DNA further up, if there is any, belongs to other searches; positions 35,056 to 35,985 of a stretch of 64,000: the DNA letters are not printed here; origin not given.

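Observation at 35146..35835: Small tetrahaem cytochrome followed by an intra-operon hairpin: possible abundant or polymerising subunit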

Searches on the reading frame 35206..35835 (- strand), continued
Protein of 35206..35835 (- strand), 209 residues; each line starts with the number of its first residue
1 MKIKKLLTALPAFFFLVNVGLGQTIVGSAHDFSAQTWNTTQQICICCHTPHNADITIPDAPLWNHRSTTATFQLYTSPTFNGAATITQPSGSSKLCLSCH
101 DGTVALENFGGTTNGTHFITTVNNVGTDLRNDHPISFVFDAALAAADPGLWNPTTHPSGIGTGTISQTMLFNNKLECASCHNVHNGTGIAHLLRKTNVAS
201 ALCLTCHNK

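Call 77: find_encoding_contigs(protein=P0012, flank=1500, max_places=1)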
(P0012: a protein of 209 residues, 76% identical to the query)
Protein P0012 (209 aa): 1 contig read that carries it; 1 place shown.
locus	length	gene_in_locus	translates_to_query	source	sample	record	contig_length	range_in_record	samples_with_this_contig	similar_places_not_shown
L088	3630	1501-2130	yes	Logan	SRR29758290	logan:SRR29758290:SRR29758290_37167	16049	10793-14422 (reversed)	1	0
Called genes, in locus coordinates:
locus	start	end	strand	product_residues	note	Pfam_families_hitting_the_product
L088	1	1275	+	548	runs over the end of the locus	PF14522:Cytochrome_C7 (faint), PF14537:Cytochrom_c3_2 (faint), PF09699:Paired_CXXCH_1 (weak)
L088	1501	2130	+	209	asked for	PF09699:Paired_CXXCH_1 (weak)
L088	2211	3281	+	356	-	PF25021:TEN_NHL (faint), PF01436:NHL (faint), PF17170:DUF5128 (weak)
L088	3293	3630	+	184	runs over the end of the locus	PF09699:Paired_CXXCH_1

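Call 78: find_encoding_contigs(protein=P0014, flank=1500, max_places=1)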
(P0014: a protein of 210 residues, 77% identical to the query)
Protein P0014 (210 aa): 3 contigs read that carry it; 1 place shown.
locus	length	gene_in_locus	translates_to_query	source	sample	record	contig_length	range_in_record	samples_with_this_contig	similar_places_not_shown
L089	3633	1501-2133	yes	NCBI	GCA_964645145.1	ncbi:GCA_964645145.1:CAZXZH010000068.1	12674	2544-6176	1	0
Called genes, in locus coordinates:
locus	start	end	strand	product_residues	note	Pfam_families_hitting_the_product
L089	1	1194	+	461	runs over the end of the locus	PF00072:Response_reg, PF00158:Sigma54_activat, PF14532:Sigma54_activ_2, PF00004:AAA, PF07724:AAA_2, PF07728:AAA_5, PF25601:AAA_lid_14, PF02954:HTH_8, +1 more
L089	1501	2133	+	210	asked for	PF09699:Paired_CXXCH_1 (weak)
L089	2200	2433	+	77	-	-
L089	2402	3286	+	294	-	PF25021:TEN_NHL (faint), PF01436:NHL (faint), PF17170:DUF5128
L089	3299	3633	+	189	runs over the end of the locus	PF14522:Cytochrome_C7 (faint), PF09699:Paired_CXXCH_1 (weak), PF14537:Cytochrom_c3_2 (faint), PF09699:Paired_CXXCH_1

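Call 79: find_encoding_contigs(protein=P0017, flank=1500, max_places=1)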
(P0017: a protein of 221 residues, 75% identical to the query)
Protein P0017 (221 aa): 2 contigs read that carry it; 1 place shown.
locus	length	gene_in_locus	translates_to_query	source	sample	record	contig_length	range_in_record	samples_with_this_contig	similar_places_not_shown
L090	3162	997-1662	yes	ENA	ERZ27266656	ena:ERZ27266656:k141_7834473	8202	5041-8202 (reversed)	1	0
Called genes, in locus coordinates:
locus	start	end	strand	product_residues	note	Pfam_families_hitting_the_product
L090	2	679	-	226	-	?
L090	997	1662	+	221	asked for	PF14522:Cytochrome_C7 (faint), PF09699:Paired_CXXCH_1 (weak)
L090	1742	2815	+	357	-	PF01436:NHL (faint), PF17170:DUF5128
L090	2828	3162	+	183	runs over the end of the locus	PF14522:Cytochrome_C7 (faint), PF02085:Cytochrom_CIII (faint), PF14537:Cytochrom_c3_2 (faint), PF09699:Paired_CXXCH_1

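Call 92: fold_search(model_id=the predicted structure, library=pdb)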
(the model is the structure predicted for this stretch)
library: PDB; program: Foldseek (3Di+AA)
matches with E <= 10: 1; with E <= 0.001: 0
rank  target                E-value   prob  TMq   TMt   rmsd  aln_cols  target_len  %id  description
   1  8ebs_D                8.3e+00  0.01  0.11  0.06  15.0        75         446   13  Initial DNA-lesion (Cy5) binding by XPC and TFIIH (released 2023-04-19)
